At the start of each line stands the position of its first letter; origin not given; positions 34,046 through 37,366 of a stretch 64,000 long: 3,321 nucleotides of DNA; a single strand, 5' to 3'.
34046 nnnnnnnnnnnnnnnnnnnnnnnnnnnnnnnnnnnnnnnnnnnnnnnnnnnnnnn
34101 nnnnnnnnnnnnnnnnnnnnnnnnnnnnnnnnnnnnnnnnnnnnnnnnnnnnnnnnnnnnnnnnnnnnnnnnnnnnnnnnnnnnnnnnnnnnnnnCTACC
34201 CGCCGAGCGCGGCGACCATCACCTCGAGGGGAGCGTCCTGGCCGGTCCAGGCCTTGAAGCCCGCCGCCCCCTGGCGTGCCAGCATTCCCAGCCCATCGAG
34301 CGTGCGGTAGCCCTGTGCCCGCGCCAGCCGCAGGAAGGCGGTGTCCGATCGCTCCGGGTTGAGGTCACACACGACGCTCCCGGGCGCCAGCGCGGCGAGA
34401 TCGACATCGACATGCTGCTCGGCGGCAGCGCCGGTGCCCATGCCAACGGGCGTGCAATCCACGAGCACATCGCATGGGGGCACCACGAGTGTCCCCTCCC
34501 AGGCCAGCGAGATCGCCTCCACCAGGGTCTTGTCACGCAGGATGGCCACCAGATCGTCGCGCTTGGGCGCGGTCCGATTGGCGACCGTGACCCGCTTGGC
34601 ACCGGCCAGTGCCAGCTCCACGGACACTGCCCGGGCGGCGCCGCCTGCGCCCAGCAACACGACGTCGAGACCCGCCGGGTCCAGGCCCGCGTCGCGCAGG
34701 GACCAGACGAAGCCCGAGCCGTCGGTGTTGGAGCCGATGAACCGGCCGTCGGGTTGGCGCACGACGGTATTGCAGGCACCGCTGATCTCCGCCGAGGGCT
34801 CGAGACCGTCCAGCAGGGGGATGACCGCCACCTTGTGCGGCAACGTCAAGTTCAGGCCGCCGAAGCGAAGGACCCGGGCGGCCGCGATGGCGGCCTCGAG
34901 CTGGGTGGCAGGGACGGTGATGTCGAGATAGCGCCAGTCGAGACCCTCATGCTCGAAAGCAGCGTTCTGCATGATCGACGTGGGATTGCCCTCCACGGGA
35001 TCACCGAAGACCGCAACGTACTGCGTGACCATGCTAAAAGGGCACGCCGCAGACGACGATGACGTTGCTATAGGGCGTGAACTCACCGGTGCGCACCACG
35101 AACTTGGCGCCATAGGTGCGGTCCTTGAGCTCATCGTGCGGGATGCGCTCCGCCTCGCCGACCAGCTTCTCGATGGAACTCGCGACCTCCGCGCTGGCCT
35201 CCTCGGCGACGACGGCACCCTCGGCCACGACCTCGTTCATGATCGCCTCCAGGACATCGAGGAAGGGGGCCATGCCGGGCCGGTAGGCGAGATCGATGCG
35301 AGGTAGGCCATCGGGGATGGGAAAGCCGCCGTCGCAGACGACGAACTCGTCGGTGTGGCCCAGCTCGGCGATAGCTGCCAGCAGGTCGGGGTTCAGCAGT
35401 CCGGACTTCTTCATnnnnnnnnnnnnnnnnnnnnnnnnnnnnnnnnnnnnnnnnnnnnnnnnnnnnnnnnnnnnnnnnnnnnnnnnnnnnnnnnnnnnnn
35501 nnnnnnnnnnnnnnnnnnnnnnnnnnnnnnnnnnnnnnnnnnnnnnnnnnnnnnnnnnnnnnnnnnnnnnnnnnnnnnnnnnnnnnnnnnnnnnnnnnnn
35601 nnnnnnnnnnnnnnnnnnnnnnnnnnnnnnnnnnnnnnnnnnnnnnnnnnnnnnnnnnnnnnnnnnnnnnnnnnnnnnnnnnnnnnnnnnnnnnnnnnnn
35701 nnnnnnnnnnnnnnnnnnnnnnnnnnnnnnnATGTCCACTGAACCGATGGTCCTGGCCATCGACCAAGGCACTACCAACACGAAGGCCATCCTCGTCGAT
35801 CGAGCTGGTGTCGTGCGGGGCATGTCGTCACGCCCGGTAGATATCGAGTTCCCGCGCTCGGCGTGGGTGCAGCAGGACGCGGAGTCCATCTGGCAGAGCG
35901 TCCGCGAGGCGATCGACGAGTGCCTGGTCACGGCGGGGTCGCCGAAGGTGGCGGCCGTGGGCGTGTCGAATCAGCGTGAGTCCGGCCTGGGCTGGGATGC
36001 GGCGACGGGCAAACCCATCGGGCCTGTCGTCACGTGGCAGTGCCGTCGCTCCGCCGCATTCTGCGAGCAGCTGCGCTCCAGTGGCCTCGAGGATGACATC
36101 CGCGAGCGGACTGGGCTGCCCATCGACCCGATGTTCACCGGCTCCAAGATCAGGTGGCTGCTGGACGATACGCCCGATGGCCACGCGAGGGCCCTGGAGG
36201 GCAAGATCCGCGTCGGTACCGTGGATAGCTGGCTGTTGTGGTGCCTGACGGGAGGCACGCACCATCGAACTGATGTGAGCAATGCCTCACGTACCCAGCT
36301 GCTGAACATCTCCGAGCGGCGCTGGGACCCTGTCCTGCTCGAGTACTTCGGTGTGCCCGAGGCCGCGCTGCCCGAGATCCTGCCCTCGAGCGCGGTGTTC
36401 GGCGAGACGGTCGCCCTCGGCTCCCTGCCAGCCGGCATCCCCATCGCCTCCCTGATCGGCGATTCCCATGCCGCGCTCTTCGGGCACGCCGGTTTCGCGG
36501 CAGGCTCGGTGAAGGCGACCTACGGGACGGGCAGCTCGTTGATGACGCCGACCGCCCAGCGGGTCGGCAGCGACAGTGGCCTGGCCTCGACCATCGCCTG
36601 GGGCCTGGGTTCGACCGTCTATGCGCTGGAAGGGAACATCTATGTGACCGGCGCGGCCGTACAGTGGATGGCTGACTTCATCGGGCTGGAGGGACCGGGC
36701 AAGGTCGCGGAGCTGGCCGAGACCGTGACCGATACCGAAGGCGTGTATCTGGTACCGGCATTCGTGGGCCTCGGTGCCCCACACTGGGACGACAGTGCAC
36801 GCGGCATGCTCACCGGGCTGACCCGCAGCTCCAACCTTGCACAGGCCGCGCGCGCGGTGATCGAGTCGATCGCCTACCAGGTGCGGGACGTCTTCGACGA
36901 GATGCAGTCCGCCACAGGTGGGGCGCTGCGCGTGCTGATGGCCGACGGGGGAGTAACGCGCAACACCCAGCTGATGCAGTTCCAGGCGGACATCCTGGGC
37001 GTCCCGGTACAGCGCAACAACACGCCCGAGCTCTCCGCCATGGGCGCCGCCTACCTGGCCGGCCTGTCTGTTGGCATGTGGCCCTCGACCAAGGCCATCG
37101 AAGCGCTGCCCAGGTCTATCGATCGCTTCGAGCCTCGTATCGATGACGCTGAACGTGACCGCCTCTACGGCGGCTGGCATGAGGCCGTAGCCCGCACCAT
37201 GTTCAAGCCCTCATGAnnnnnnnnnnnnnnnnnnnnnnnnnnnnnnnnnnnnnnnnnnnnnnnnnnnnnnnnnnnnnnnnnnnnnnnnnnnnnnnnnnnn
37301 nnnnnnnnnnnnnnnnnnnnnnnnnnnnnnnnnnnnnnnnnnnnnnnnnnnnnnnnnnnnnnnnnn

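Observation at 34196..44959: Sugar-catabolic supercluster built around a split transketolase: candidate pathway for a non-standard ketose or branched pentose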

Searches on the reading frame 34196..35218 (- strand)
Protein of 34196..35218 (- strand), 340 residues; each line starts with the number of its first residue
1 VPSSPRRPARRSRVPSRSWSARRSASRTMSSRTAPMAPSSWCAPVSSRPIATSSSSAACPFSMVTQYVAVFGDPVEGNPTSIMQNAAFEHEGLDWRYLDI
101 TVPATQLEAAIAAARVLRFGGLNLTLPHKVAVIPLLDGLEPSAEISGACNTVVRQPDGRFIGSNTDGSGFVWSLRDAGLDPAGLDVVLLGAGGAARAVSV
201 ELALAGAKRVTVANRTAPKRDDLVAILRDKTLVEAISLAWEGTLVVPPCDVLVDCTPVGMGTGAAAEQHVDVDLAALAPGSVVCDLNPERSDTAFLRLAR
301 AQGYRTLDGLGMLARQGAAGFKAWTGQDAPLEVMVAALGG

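Call 3: search_protein_families(library=pfam, proteins=[window:34196-35218:-])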
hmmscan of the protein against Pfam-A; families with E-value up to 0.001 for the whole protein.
window:34196-35218:- (340 aa): 3 families
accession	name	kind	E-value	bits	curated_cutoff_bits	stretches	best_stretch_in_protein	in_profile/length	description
PF08501.16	Shikimate_dh_N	-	2.5e-19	69.7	27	1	70-152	1-83/83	Shikimate dehydrogenase substrate binding domain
PF18317.6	SDH_C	-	5.7e-11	42.4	25.8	1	309-338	1-30/31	Shikimate 5'-dehydrogenase C-terminal domain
PF01488.26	Shikimate_DH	-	1.2e-05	25.8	24.3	1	184-230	13-59/138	Shikimate / quinate 5-dehydrogenase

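Call 10: search_protein_families(library=ncbifam, proteins=[window:34196-35218:-], max_evalue=0.00001)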
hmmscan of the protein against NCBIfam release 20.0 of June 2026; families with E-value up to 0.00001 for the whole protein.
window:34196-35218:- (340 aa): 17 families
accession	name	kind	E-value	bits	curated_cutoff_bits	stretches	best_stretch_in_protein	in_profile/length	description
TIGR00507.1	aroE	equivalog_domain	1.7e-63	214.3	200.2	1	67-337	2-264/270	shikimate dehydrogenase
NF001314.0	PRK00258.2-2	equivalog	6.1e-58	196.1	248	1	64-338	6-284/290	shikimate dehydrogenase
NF009200.0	PRK12548.1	subfamily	3.1e-53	181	432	1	64-333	8-282/289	shikimate dehydrogenase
NF001319.0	PRK00258.3-3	equivalog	1.5e-52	178.4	252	1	68-337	9-269/279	shikimate dehydrogenase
NF001313.0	PRK00258.2-1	equivalog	1.9e-49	168.8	431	1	65-335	9-283/290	shikimate dehydrogenase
NF001312.0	PRK00258.1-4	equivalog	4.9e-47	160.5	295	1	66-328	10-267/285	shikimate dehydrogenase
NF001315.0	PRK00258.2-4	equivalog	1.5e-46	158.8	413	1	65-337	7-278/284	shikimate dehydrogenase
NF001310.0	PRK00258.1-2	equivalog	4.4e-45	154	221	1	68-335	5-269/279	shikimate dehydrogenase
NF001322.0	PRK00258.3-6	equivalog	5.5e-45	153.8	285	1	69-335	9-260/272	shikimate dehydrogenase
NF009201.0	PRK12549.1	subfamily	3.4e-41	141.3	235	1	70-337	12-279/286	shikimate dehydrogenase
NF001311.0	PRK00258.1-3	equivalog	2.9e-39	135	235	1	64-338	4-269/279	shikimate dehydrogenase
NF009390.0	PRK12749.1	equivalog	2.4e-37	128.9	349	1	73-338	15-284/288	quinate/shikimate dehydrogenase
TIGR01809.1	Shik-DH-AROM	equivalog_domain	1.4e-30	106.4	196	1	68-338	8-282/282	shikimate dehydrogenase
NF009202.0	PRK12550.1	equivalog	1.5e-29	103.1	306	1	83-329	26-258/272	shikimate 5-dehydrogenase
NF006802.0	PRK09310.1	equivalog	1.2e-28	100.2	598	1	62-325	212-454/477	bifunctional 3-dehydroquinate dehydratase/shikimate dehydrogenase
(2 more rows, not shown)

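Call 54: search_solved_structures(query=window:34196-35032:-, max_evalue=1e-20, show_alignments=2)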
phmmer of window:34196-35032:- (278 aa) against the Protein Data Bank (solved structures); distinct sequences matched with E-value up to 1e-20: 21.
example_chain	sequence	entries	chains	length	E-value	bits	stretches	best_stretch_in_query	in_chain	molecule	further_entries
7cok_A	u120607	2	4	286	2.5e-59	204.1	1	8-274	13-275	5-ketofructose reductase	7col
2egg_A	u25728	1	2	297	5e-45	157.1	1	7-267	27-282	Shikimate 5-dehydrogenase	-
1nvt_A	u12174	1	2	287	5.2e-42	147.3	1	3-275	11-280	Shikimate 5'-dehydrogenase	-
1npd_A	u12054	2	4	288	5.8e-37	130.7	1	6-277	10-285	HYPOTHETICAL SHIKIMATE 5-DEHYDROGENASE-LIKE PROTEIN YDIB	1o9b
1vi2_A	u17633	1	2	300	6.6e-37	130.5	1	6-277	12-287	Shikimate 5-dehydrogenase 2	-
3t4e_A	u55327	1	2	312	1.5e-36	129.4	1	6-276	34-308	Quinate/shikimate dehydrogenase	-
3tnl_A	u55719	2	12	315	9.2e-36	126.8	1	3-271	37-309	Shikimate dehydrogenase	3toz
2hk7_A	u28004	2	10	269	2.1e-31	112.4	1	3-272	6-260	Shikimate dehydrogenase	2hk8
2hk9_A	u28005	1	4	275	2.3e-31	112.3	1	3-272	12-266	Shikimate dehydrogenase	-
3don_A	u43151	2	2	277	7e-30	107.5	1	7-272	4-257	Shikimate dehydrogenase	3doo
4omu_A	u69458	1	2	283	5.2e-29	104.6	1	4-266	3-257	Shikimate dehydrogenase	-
1wxd_A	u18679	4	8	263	1.8e-26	96.3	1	7-265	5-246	shikimate 5-dehydrogenase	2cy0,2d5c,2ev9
1nyt_A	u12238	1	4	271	1.1e-25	93.7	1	6-272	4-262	Shikimate 5-dehydrogenase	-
3jyo_A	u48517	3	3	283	2.5e-25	92.6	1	42-267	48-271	Quinate/shikimate dehydrogenase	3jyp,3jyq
2nlo_A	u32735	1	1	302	3.4e-25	92.1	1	43-268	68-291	Shikimate dehydrogenase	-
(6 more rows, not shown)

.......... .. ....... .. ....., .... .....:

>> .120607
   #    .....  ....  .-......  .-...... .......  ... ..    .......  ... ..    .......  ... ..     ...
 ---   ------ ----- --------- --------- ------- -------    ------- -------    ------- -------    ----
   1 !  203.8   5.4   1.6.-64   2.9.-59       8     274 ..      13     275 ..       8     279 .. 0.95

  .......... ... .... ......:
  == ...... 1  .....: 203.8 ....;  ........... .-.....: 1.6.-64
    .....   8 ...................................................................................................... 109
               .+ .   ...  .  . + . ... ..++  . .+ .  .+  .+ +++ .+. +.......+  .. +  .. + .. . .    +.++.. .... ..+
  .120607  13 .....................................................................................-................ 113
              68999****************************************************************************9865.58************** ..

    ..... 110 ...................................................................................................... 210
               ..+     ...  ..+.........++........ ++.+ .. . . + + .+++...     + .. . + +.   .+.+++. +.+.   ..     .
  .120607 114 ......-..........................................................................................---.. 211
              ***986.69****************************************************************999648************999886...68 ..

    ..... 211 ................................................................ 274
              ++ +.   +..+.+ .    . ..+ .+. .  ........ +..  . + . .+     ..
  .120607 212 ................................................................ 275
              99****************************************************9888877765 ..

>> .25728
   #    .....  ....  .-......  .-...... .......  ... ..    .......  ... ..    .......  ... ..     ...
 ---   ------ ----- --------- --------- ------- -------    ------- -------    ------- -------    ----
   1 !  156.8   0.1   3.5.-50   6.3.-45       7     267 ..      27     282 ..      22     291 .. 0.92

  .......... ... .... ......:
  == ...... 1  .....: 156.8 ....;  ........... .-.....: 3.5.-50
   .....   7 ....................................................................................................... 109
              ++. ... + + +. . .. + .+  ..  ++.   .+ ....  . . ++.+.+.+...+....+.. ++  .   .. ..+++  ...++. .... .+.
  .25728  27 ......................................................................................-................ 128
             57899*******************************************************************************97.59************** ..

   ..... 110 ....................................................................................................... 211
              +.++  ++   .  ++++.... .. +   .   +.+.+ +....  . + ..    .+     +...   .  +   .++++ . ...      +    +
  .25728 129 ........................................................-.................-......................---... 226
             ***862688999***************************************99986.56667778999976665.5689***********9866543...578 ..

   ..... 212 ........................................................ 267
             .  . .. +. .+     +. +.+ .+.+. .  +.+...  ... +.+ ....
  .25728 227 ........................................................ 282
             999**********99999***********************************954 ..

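Call 60: find_homologous_proteins(query=window:34196-35032:-, max_evalue=1e-40)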
Query window:34196-35032:- (278 aa): 6087 proteins with E <= 1e-40 among 8000 candidates; the best 120 are listed.
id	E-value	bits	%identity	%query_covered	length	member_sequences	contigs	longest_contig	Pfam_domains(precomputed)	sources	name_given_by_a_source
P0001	4.6e-177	605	100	100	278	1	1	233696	PF08501.17,PF18317.7,PF01488.27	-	-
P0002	6.0e-154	529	87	100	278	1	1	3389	PF08501.17,PF18317.7,PF01488.27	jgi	jgi:shikimate dehydrogenase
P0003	1.9e-153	528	86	100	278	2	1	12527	PF08501.17,PF18317.7,PF01488.27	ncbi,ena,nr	ncbi:MAG TPA: shikimate dehydrogenase [Anaerolineae bacterium]|nr:shikimate dehydrogenase [Anaerolin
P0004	3.5e-153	527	86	100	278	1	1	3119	PF08501.17,PF18317.7,PF01488.27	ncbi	ncbi:MAG: shikimate dehydrogenase [Candidatus Limnocylindrales bacterium]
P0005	1.8e-152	524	86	100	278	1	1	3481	PF08501.17,PF18317.7,PF01488.27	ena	-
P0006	5.7e-152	523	86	100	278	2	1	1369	PF08501.17,PF18317.7,PF01488.27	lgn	-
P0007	7.0e-152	522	85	100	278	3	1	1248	PF08501.17,PF18317.7,PF01488.27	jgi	jgi:shikimate dehydrogenase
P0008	1.5e-151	521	85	100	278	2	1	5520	PF08501.17,PF18317.7,PF01488.27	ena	-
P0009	5.7e-151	519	85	100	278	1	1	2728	PF08501.17,PF18317.7,PF01488.27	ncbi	-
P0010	7.7e-151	519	86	100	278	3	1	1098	PF08501.17,PF18317.7,PF01488.27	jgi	jgi:shikimate dehydrogenase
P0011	4.3e-150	517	85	100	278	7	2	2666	PF08501.17,PF18317.7,PF01488.27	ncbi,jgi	-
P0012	1.9e-149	514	86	100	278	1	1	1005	PF08501.17,PF18317.7,PF01488.27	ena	-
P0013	2.0e-149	514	85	100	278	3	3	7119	PF08501.17,PF18317.7,PF01488.27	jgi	jgi:shikimate dehydrogenase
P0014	2.1e-149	514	84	100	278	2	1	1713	PF08501.17,PF18317.7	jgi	jgi:shikimate dehydrogenase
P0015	4.1e-149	513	86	100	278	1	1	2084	PF08501.17,PF18317.7,PF01488.27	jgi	jgi:shikimate dehydrogenase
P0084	1.9e-132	459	76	100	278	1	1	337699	PF08501.17,PF18317.7,PF01488.27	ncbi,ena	-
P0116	1.3e-123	430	72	99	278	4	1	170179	PF08501.17,PF18317.7,PF01488.27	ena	-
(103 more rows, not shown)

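Call 61: find_encoding_contigs(protein=P0084, flank=9000, max_places=2)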
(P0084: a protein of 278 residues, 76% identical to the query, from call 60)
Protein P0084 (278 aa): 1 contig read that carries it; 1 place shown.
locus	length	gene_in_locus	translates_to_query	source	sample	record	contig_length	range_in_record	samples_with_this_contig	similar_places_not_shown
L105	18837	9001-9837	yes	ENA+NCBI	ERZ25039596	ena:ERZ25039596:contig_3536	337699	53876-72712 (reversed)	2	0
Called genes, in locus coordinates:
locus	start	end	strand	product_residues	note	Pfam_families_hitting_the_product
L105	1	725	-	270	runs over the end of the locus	PF00106:adh_short, PF08659:KR, PF13561:adh_short_C2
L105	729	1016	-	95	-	PF00364:Biotin_lipoyl, PF25984:BSH_YknX (weak)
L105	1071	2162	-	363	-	PF02779:Transket_pyr, PF02780:Transketolase_C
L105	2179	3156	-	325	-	PF00676:E1_dh, PF02775:TPP_enzyme_C (weak)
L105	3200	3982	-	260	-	PF01557:FAA_hydrolase (weak)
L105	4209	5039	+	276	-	PF01261:AP_endonuc_2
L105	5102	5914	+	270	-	PF01261:AP_endonuc_2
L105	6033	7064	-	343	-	PF08240:ADH_N, PF00107:ADH_zinc_N, PF13602:ADH_zinc_N_2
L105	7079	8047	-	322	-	PF00389:2-Hacid_dh, PF02826:2-Hacid_dh_C, PF03446:NAD_binding_2 (weak)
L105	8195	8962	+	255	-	PF00106:adh_short, PF08659:KR, PF13561:adh_short_C2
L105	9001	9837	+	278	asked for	PF08501:Shikimate_dh_N, PF01488:Shikimate_DH (weak), PF18317:SDH_C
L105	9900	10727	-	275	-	PF00106:adh_short, PF08659:KR, PF13561:adh_short_C2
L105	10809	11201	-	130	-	PF05336:rhaM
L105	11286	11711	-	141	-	-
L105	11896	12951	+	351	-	-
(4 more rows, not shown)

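Call 62: find_encoding_contigs(protein=P0116, flank=9000, max_places=2)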
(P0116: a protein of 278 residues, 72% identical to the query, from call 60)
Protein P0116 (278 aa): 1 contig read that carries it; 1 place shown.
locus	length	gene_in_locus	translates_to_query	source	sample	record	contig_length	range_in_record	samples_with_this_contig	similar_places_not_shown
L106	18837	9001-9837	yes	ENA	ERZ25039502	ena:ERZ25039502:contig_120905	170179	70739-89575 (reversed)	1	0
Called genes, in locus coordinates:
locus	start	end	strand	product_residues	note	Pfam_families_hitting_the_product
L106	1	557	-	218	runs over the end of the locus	PF00532:Peripla_BP_1, PF13407:Peripla_BP_4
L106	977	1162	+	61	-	-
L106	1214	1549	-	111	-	PF02653:BPD_transp_2 (weak)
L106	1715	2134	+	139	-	-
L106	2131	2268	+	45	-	-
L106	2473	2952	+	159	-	-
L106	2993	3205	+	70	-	-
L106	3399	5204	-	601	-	PF04198:Sugar-bind (weak)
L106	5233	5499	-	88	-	PF02780:Transketolase_C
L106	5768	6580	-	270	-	-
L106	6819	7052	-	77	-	-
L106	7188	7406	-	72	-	-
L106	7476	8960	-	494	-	PF00370:FGGY_N, PF02782:FGGY_C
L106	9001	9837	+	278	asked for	PF08501:Shikimate_dh_N, PF01488:Shikimate_DH (faint), PF18317:SDH_C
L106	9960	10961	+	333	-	PF04519:Bactofilin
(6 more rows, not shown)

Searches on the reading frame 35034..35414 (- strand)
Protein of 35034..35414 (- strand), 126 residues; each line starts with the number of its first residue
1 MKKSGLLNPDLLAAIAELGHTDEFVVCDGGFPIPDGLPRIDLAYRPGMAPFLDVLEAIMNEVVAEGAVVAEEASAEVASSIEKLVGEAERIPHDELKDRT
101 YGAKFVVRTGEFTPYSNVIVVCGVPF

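Call 10: search_protein_families(library=ncbifam, proteins=[window:35034-35414:-], max_evalue=0.00001)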
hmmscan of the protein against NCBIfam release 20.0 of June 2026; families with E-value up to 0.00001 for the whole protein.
window:35034-35414:- (126 aa): 2 families
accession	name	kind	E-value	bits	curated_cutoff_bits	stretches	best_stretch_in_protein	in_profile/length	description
NF008761.0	PRK11797.1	equivalog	2.3e-38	131.6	93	1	1-126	1-139/139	D-ribose pyranase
NF011949.0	PRK15420.1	equivalog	7.9e-07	29.2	141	0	4-124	6-138/140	L-fucose mutarotase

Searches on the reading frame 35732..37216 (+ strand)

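Call 3: search_protein_families(library=pfam, proteins=[window:35732-37216:+])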
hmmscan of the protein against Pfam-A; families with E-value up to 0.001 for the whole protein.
window:35732-37216:+ (494 aa): 3 families
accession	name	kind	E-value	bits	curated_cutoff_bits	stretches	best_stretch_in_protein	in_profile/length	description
PF00370.27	FGGY_N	-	7.5e-68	229.2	28.8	1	6-251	1-245/245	FGGY family of carbohydrate kinases, N-terminal domain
PF02782.22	FGGY_C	-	3.6e-41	141.5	27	1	261-445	2-196/198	FGGY family of carbohydrate kinases, C-terminal domain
PF01869.26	BcrAD_BadFG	-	0.00056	19.9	31.5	0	10-70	3-57/271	BadF/BadG/BcrA/BcrD ATPase family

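Call 10: search_protein_families(library=ncbifam, proteins=[window:35732-37216:+], max_evalue=0.00001)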
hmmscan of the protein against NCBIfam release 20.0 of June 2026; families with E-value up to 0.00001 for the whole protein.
window:35732-37216:+ (494 aa): 12 families
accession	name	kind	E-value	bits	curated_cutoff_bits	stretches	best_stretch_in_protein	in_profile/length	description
NF000756.0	PRK00047.1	subfamily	7.4e-165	549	498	1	3-490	3-495/502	glycerol kinase GlpK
TIGR01311.1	glycerol_kin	equivalog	9.9e-162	538.7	590.35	1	6-490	2-494/496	glycerol kinase GlpK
TIGR01312.1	XylB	equivalog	1.3e-59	202.1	380.25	1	9-458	2-450/481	xylulokinase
TIGR01314.1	gntK_FGGY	equivalog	5e-40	137.5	648.55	1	7-474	2-477/505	gluconokinase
TIGR02628.1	fuculo_kin_coli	equivalog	9.5e-30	103.9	470.9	1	6-457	2-452/465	L-fuculokinase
NF011601.0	PRK15027.1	equivalog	4.2e-29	101.3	912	1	6-479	1-465/484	xylulokinase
TIGR01315.1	5C_CHO_kinase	subfamily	2.9e-20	72.5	408.7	1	324-456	367-501/541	FGGY family pentulose kinase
NF008187.0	PRK10939.1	equivalog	5.6e-19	68.1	528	1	6-245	5-245/521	autoinducer-2 kinase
NF007925.0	PRK10640.1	equivalog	1.1e-14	53.8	639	1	91-227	91-221/489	rhamnulokinase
TIGR02627.1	rhamnulo_kin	equivalog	4.1e-14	52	527.95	1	92-226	86-214/454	rhamnulokinase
NF003154.0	PRK04123.1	equivalog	9.8e-14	50.9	428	1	344-479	389-527/554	ribulokinase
TIGR01234.1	L-ribulokinase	equivalog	3.2e-11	42.7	583.25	1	343-454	381-492/536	ribulokinase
